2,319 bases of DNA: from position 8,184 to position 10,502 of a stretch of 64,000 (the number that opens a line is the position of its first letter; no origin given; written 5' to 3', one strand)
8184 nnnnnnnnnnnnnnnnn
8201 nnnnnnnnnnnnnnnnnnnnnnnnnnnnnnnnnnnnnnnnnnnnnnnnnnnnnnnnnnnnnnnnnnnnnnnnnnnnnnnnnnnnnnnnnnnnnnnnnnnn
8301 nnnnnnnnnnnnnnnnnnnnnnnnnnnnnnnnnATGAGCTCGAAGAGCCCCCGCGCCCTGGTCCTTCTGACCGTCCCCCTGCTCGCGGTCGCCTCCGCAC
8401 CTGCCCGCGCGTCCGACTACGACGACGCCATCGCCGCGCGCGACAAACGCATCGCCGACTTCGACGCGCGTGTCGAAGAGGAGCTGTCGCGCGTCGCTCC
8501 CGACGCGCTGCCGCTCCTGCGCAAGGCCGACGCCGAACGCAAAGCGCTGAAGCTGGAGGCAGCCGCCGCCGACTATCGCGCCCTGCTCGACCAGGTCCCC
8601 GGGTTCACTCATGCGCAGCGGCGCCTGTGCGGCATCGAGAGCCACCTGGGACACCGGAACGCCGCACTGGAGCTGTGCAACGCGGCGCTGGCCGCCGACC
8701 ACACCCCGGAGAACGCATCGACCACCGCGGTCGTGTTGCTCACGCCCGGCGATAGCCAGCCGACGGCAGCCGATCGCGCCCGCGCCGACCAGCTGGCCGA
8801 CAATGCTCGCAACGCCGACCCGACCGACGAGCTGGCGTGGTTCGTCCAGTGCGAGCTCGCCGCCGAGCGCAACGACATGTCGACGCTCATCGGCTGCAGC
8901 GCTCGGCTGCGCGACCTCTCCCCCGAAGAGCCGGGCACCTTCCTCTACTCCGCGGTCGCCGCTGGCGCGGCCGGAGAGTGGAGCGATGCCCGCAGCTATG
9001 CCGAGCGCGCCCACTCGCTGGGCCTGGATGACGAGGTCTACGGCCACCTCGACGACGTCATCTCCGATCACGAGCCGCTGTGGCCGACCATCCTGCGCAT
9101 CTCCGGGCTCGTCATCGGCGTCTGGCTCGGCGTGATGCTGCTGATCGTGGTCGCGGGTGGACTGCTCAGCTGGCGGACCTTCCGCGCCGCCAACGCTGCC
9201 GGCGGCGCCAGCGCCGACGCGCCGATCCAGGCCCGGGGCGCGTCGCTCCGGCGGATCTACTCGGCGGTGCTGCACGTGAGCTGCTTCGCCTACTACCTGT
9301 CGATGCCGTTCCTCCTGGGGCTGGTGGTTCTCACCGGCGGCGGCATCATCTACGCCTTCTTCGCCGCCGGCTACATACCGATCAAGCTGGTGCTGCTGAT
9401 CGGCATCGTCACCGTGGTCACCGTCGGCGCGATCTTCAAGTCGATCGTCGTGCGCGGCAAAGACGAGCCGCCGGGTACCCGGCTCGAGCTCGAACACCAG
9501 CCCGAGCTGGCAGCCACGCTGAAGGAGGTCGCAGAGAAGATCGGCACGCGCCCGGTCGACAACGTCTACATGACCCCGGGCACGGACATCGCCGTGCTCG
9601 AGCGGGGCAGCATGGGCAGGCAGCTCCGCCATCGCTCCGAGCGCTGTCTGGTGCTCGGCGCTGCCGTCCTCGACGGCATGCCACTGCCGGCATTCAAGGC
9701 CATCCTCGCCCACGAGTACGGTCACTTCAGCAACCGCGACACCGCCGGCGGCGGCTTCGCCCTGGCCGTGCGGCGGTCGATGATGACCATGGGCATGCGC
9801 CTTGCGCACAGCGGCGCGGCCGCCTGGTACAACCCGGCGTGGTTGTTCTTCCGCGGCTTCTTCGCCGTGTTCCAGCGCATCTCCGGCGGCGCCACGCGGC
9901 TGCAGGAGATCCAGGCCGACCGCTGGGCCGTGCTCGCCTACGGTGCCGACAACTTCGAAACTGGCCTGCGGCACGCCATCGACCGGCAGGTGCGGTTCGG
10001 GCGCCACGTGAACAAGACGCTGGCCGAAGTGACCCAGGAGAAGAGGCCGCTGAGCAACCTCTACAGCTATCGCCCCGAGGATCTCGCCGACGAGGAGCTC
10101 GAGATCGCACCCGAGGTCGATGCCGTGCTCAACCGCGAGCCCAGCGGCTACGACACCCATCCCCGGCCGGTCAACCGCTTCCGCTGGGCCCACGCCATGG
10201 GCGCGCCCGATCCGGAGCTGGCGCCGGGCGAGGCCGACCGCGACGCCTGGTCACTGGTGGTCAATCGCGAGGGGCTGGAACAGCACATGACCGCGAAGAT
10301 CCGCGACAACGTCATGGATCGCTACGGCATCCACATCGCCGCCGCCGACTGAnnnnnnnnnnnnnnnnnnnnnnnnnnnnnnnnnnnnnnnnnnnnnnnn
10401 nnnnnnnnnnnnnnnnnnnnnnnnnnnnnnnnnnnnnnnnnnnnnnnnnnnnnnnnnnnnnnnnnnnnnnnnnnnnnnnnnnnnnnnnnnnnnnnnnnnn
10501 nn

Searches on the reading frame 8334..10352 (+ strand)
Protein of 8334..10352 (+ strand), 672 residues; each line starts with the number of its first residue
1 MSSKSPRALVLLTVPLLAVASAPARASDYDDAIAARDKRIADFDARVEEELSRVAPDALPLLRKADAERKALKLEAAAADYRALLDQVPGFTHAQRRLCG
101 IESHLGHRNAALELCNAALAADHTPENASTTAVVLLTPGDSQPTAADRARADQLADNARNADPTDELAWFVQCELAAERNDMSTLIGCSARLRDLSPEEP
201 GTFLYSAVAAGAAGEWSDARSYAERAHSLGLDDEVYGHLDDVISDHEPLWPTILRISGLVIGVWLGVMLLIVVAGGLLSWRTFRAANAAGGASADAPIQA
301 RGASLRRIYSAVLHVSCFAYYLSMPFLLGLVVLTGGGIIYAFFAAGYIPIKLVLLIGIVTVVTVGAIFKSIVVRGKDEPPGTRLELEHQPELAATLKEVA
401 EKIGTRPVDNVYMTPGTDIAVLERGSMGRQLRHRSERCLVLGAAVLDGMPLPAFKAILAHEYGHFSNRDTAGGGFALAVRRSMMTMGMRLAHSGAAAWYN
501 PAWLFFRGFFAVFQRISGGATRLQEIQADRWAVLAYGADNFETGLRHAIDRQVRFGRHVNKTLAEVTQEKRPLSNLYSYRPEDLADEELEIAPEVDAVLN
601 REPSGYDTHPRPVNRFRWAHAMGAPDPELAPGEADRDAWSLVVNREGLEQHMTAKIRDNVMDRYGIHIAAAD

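Call 52: search_protein_families(library=pfam, proteins=[window:8334-10352:+], max_evalue=0.00001)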
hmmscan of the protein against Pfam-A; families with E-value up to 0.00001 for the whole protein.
window:8334-10352:+ (672 aa): 1 family
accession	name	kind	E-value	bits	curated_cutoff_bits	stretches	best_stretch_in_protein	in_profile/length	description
PF01435.24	Peptidase_M48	-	1.4e-08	35.2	20.3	1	453-617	64-180/186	Peptidase family M48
